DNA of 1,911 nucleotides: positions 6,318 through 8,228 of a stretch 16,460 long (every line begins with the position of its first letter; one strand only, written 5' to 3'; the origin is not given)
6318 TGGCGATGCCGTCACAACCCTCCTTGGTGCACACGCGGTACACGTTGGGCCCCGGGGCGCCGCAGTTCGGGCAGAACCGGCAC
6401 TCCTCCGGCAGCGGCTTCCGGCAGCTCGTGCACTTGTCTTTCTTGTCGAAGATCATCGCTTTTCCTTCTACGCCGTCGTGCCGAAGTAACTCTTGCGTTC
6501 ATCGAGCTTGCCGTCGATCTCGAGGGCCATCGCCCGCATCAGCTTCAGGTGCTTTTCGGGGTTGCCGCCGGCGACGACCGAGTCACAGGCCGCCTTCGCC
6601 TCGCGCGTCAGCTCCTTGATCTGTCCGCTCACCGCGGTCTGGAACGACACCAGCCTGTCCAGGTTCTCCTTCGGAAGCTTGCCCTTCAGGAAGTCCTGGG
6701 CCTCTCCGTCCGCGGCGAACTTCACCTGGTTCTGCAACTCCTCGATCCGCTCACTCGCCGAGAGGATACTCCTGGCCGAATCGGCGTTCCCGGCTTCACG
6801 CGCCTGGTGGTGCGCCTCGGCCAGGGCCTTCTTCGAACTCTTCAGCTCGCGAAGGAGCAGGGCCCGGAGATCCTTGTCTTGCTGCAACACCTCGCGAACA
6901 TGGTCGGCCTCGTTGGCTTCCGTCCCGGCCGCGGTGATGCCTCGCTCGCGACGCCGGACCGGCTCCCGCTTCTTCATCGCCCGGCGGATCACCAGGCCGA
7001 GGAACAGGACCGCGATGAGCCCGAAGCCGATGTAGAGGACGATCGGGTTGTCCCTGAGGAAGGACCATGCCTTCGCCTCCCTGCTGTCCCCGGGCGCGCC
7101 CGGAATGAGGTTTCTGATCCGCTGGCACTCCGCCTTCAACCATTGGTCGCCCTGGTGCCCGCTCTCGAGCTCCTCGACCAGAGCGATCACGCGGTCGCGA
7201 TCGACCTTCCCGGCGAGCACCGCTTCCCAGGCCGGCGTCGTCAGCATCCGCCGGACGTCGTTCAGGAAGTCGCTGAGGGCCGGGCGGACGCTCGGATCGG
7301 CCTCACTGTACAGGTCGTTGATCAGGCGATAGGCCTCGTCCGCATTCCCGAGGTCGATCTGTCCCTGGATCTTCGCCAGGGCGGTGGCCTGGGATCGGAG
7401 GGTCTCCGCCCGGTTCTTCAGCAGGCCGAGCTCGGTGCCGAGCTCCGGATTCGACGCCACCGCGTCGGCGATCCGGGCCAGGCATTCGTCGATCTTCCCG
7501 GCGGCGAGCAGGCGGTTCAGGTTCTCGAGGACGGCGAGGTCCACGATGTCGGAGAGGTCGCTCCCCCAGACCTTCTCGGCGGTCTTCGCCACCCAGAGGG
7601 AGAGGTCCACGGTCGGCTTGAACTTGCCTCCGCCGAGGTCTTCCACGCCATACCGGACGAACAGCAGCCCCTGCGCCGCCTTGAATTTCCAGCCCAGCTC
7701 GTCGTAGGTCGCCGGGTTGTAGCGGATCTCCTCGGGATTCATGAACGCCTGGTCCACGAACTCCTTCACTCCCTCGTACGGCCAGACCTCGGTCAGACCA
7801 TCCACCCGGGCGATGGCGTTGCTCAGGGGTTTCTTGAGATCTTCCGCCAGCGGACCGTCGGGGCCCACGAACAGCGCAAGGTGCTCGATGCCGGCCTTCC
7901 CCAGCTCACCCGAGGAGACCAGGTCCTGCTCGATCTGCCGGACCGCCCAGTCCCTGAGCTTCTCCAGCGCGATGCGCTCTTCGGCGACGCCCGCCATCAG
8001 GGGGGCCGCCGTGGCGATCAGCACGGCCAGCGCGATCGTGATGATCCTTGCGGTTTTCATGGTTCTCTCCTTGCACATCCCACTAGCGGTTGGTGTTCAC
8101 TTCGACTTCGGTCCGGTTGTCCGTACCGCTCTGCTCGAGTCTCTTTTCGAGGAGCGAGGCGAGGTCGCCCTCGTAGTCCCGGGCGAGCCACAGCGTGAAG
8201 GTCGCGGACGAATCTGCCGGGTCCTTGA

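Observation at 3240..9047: Sigma54-driven four-gene envelope module (lipoprotein, bitopic coiled-coil membrane protein, Zn-ribbon flotillin/SPFH protein, tandem-FHA protein) flanked by its likely two-component activator and by two Ser/Thr kinases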

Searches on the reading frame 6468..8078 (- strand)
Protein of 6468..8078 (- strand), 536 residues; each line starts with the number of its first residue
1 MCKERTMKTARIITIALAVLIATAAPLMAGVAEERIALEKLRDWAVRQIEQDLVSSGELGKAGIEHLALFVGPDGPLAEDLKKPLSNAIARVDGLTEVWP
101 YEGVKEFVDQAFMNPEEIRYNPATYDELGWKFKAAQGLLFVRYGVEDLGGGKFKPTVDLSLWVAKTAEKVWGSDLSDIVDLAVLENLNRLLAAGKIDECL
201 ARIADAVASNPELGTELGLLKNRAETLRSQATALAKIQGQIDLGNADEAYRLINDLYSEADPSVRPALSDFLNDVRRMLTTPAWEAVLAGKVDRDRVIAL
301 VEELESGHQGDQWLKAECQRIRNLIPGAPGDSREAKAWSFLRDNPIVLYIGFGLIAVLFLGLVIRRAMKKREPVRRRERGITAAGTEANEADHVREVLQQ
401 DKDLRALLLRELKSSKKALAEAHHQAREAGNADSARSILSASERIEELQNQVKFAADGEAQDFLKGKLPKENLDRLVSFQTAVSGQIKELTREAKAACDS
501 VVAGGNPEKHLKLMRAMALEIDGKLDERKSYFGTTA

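Call 4: search_protein_families(library=pfam, proteins=[window:6468-8078:-], max_evalue=0.01)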
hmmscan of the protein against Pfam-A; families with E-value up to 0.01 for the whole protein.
window:6468-8078:- (536 aa): 0 families

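Call 6: search_protein_families(library=padloc, proteins=[window:6468-8078:-], max_evalue=0.01)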
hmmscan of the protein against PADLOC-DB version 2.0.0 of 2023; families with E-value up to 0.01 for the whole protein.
window:6468-8078:- (536 aa): 0 families

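Call 7: search_protein_families(library=ncbifam, proteins=[window:6468-8078:-], max_evalue=0.01)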
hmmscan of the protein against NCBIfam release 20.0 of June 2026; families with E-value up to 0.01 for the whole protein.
window:6468-8078:- (536 aa): 0 families

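Call 9: find_homologous_proteins(query=window:6468-8078:-, max_evalue=0.001)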
Query window:6468-8078:- (536 aa): 2 proteins with E <= 0.001 among 8000 candidates.
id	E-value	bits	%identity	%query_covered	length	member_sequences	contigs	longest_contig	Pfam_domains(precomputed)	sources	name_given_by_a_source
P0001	0.0e+0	1155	100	99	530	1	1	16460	-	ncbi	-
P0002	6.2e-271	918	79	99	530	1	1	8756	-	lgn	-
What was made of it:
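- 6468..8060 (-): gene 2: type-I membrane protein, 530 aa, with a periplasmic domain (partly TPR-like helices), one TM and a 170-aa helical cytoplasmic tail. Only two members turned up among 5.8 billion proteins by the word-indexed search (call 9).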

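Call 10: find_encoding_contigs(protein=P0002, flank=10000)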
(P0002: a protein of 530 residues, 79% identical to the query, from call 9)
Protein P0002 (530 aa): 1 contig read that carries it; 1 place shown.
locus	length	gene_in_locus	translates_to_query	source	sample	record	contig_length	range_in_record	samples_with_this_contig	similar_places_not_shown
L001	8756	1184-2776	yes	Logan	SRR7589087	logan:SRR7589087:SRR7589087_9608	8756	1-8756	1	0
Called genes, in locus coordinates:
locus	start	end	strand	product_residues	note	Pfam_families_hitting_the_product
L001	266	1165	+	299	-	-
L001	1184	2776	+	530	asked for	-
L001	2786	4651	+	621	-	PF01145:Band_7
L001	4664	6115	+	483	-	PF00498:FHA (weak), PF16697:Yop-YscD_cpl (faint), PF00498:FHA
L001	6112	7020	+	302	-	PF00069:Pkinase, PF07714:PK_Tyr_Ser-Thr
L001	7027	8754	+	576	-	?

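Call 11: find_encoding_contigs(protein=P0001, flank=10000)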
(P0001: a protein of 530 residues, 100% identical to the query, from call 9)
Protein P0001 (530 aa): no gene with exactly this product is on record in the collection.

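Call 27: search_protein_families(library=pfam, proteins=[L001:6112-7020:+, L001:7027-8754:+, L001:4664-6115:+], max_evalue=0.01)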
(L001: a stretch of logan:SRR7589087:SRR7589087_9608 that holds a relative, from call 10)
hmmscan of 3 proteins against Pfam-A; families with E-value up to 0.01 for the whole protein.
L001:6112-7020:+ (302 aa): 5 families
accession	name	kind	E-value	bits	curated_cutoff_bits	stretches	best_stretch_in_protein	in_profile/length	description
PF00069.31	Pkinase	-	1.4e-37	130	31.7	1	12-225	1-212/263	Protein kinase domain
PF07714.23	PK_Tyr_Ser-Thr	-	2e-27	96.6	23.1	1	15-254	4-250/258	Protein tyrosine and serine/threonine kinase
PF01636.29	APH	-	9.7e-05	22.7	23.2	1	120-159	158-198/239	Phosphotransferase enzyme family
PF17667.7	Pkinase_fungal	-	0.00011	21.5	24.1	1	129-199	305-379/387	Fungal protein kinase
PF03109.22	ABC1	-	0.00015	21.5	22.9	1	87-164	144-220/244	ABC1 atypical kinase-like domain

L001:7027-8754:+ (576 aa): 6 families
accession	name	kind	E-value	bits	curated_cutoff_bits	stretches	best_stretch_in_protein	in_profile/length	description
PF00069.31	Pkinase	-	2.8e-48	165.1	31.7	1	28-268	1-251/263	Protein kinase domain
PF07714.23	PK_Tyr_Ser-Thr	-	7.6e-35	120.9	23.1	1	30-231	3-207/258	Protein tyrosine and serine/threonine kinase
PF03781.23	FGE-sulfatase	-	1.6e-29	103.8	23.3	1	425-576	5-188/255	Sulfatase-modifying factor enzyme 1-like domain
PF03109.22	ABC1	-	2.3e-07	30.7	22.9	1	101-181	142-221/244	ABC1 atypical kinase-like domain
PF17667.7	Pkinase_fungal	-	2.7e-06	26.8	24.1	1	127-215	286-379/387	Fungal protein kinase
PF01636.29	APH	-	7.3e-06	26.3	23.2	0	31-140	2-104/239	Phosphotransferase enzyme family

L001:4664-6115:+ (483 aa): 2 families
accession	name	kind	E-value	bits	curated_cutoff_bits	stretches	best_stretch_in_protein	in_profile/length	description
PF00498.31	FHA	-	2.3e-19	70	20.7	2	403-466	3-67/67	FHA domain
PF16697.10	Yop-YscD_cpl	-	9.1e-08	32.7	33.2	1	403-471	21-89/94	Inner membrane component of T3SS, cytoplasmic domain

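Call 37: predict_structure(alignment_id=A4)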
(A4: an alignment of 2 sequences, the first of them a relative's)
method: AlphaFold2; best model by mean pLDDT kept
length: 530 residues; sequences in the alignment: 2
mean_pLDDT: 58.1   pTM: 0.34
mean pLDDT of the five models: 58.1, 56.2, 55.3, 54.5, 45.4
residues with pLDDT >= 90: 36; 70-90: 140; 50-70: 129; < 50: 225
segments of 3 or more residues with pLDDT < 50: 1-6, 8-172, 322-332, 359-381, 454-461, 496-499, 527-530
pLDDT, mean of each block of 10 residues (from residue 1): 46 36 31 43 43 38 36 41 35 33 36 31 36 33 27 32 35 56 75 84 75 83 89 93 92 84 91 90 79 89 86 82 42 52 62 54 32 38 56 64 71 69 74 75 68 47 56 68 68 52 61 62 49
secondary structure, 60 per line:
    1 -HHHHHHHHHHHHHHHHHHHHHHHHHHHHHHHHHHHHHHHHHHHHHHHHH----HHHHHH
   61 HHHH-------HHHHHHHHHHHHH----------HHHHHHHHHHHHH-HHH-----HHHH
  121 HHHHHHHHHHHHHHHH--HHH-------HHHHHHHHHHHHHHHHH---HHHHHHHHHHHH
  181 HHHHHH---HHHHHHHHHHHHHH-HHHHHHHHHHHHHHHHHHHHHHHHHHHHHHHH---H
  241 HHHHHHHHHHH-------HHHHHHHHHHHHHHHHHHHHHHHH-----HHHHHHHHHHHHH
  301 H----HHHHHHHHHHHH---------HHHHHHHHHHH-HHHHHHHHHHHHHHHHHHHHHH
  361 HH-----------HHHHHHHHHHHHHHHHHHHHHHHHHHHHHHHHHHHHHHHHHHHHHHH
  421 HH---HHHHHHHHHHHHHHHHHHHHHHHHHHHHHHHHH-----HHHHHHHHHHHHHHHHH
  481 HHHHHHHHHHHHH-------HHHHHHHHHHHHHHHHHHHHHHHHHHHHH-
elements in order: H2-50 H55-64 H72-84 H95-107 H117-136 H149-165 H169-186 H190-203 H205-236 H240-251 H259-282 H288-301 H306-317 H327-337 H339-362 H374-422 H426-458 H464-493 H501-529
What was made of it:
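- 6468..8060 (-): The AF2 model is confident only for residues 173-320, which are helical (call 37).
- Tried and rejected: The bitopic protein model has mean pLDDT 58 and is confident only for residues 173-320 (call 37).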

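Call 90: search_protein_families(library=pfam, proteins=[L001:338-1162:+, L001:1256-2203:+], max_evalue=10)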
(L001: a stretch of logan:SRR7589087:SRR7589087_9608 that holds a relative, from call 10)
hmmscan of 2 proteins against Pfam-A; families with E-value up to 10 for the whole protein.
L001:338-1162:+ (275 aa): 0 families

L001:1256-2203:+ (316 aa): 1 family
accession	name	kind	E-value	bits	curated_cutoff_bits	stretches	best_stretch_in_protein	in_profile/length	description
PF13428.12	TPR_14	-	0.91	10.9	23.5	0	201-229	2-30/44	Tetratricopeptide repeat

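Call 108: search_solved_structures(query=A4, max_evalue=10)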
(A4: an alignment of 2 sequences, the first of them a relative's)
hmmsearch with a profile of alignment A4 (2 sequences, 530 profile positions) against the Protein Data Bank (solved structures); distinct sequences matched with E-value up to 10: 19.
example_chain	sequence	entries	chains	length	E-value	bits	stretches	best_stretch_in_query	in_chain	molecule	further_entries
5lqx_D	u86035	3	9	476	0.3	12.8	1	177-225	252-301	ATP synthase beta subunit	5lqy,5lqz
6q45_D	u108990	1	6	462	0.43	12.3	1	160-223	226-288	ATP synthase subunit beta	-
8f2k_D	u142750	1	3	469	0.5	12.1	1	177-223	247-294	ATP synthase subunit beta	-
4b2q_D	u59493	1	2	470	0.5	12.1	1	177-223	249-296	ATP SYNTHASE SUBUNIT BETA, MITOCHONDRIAL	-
4b2q_E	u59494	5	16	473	0.5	12.1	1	177-223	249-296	ATP SYNTHASE SUBUNIT BETA, MITOCHONDRIAL | ATP synthase subunit beta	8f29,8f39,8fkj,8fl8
2hld_D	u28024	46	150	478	0.51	12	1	177-223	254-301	ATP synthase beta chain, mitochondrial | ATP SYNTHASE SUBUNIT BETA, MITOCHONDRIAL | ATP synthase subunit beta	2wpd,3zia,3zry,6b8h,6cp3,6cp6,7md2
3fks_D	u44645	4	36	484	0.52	12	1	177-223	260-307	ATP synthase subunit beta, mitochondrial | ATP synthase subunit beta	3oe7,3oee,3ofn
2xok_D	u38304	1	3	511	0.58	11.9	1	177-223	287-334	ATP SYNTHASE SUBUNIT BETA, MITOCHONDRIAL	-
8k20_A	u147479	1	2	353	0.78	11.4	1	471-519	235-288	Probable tRNA N6-adenosine threonylcarbamoyltransferase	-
1rc2_B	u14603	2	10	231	1.3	10.7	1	119-190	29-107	Aquaporin Z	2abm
2o9f_A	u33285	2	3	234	1.3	10.7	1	119-190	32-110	Aquaporin Z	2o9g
2o9e_A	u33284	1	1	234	1.3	10.7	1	119-190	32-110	Aquaporin Z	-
2o9d_A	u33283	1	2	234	1.3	10.7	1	119-190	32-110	Aquaporin Z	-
3nka_A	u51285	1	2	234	1.3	10.7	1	119-190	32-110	Aquaporin Z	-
3nkc_A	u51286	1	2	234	1.4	10.6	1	119-190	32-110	Aquaporin Z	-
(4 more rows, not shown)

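Call 110: fold_search(model_id=the predicted structure, library=pdb)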
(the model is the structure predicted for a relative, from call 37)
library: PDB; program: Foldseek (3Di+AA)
matches with E <= 10: 321; with E <= 0.001: 0
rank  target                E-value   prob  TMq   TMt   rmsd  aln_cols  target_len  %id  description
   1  1yo7_A                1.1e-01  1.00  0.15  0.49   5.8       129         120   16  Re-engineering topology of the homodimeric ROP protein into a single-chain 4-helix bundle (released 2005-02-15)
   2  2y4t_B                3.4e-01  0.23  0.12  0.14  26.9       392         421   17  Crystal structure of the human co-chaperone P58(IPK) (released 2011-08-10)
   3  2y4t_A                3.5e-01  0.25  0.12  0.14  26.5       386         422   15  Crystal structure of the human co-chaperone P58(IPK) (released 2011-08-10)
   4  3ieg_A                5.3e-01  0.21  0.13  0.16  28.1       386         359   16  Crystal Structure of P58(IPK) TPR Domain at 2.5 A (released 2010-03-31)
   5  5a6c_B                6.0e-01  0.15  0.11  0.14  21.9       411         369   14  Concomitant binding of Afadin to LGN and F-actin directs planar spindle orientation (released 2015-12-30)
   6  9hn0_B                6.6e-01  0.13  0.14  0.06  26.2       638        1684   12  Cryo-EM structure of human separase bound to SCC1 (310-550 aa) (released 2025-09-03)
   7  8bbg_C                6.6e-01  0.08  0.10  0.06  40.5       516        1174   14  Structure of the IFT-A complex; anterograde IFT-A train model (released 2022-12-21)
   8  6xns_E                7.2e-01  0.15  0.12  0.17  26.8       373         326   15  C3_crown-05 (released 2020-12-23)
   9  8j8p_C                7.6e-01  0.14  0.15  0.10  31.2       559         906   13  Structure of the four-component Paf1 complex from Saccharomyces eubayanus (released 2023-05-24)
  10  9mg8_B                8.7e-01  0.16  0.13  0.18  27.2       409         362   14  Crystal Structure of b-iTHR-110 (released 2025-12-17)
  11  9s9k_A                9.9e-01  0.89  0.17  0.42   8.0       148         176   20  S. islandicus CdvB (semi open) (released 2026-01-28)
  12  9s9k_B                9.9e-01  0.87  0.16  0.41   8.1       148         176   20  S. islandicus CdvB (semi open) (released 2026-01-28)
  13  3hiu_A                9.9e-01  0.21  0.10  0.24  20.1       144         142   17  The crystal structure of protein (XCC3681) from Xanthomonas campestris pv. campestris str. ATCC 33913 (released 2009-07-14)
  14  7vci_R                9.9e-01  0.13  0.11  0.06  33.3       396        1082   14  Structure of Xenopus laevis NPC nuclear ring asymmetric unit (released 2022-02-02)
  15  9hvq_Q                1.1e+00  0.11  0.15  0.11  29.1       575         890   12  Structure of the transcribing Pol II-DSIF-PAF-SPT6-RECQL5 complex (released 2025-07-16)
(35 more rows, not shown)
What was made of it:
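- Tried and rejected: A Foldseek hit to CdvB had E of about 1, on a low-confidence model (call 110).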

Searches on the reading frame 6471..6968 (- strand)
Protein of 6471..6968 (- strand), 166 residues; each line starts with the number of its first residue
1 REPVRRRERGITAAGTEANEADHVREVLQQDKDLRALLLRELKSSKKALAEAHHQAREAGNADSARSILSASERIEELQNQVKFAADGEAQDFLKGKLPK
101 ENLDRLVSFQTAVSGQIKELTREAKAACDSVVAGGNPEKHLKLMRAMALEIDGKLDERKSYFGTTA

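Call 90: search_protein_families(library=pfam, proteins=[window:6471-6968:-], max_evalue=10)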
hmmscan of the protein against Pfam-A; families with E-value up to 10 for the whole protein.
window:6471-6968:- (166 aa): 7 families
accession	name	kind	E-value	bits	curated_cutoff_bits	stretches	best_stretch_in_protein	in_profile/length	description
PF14308.11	DnaJ-X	-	0.044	13.7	29.4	1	65-154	95-181/203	X-domain of DnaJ-containing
PF25041.1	UFL1_C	-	0.058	13.7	24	1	92-127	54-89/112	E3 UFM1-protein ligase 1 C-terminal domain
PF10393.14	Matrilin_ccoil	-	0.17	12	26.3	1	106-122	13-29/45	Trimeric coiled-coil oligomerisation domain of matrilin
PF17001.10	T3SS_basalb_I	-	0.18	12.7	32.4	1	102-148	21-67/94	Type III secretion basal body protein I, YscI, HrpB, PscI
PF11272.13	DUF3072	-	0.18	12.1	27.5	1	55-81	29-53/56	Protein of unknown function (DUF3072)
PF05400.18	FliT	-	0.34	12.2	29.5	1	21-57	44-80/85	Flagellar protein FliT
PF05859.17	Mis12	-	0.54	10.4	25.7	1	19-84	119-187/231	Mis12 protein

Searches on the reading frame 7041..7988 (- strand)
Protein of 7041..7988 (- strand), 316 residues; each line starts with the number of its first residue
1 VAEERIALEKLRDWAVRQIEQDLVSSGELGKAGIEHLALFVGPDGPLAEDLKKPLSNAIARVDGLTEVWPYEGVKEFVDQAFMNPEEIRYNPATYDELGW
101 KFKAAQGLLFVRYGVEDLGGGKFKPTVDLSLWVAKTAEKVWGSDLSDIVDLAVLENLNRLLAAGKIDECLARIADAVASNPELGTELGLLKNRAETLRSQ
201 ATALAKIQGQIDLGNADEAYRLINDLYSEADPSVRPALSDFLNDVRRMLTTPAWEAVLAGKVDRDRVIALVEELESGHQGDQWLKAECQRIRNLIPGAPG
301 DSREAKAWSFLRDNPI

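Call 90: search_protein_families(library=pfam, proteins=[window:7041-7988:-], max_evalue=10)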
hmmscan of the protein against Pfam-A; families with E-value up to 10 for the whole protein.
window:7041-7988:- (316 aa): 3 families
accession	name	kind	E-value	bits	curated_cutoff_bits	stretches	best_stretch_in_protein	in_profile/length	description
PF16859.10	TetR_C_11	-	0.0054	17.5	32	1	218-273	26-84/113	Tetracyclin repressor-like, C-terminal domain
PF19964.5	EAD11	-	0.018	15.5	26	1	155-200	4-50/80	Effector-associated domain 11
PF00482.28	T2SSF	-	0.26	11.7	25.2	1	154-208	2-56/125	Type II secretion system (T2SS), protein F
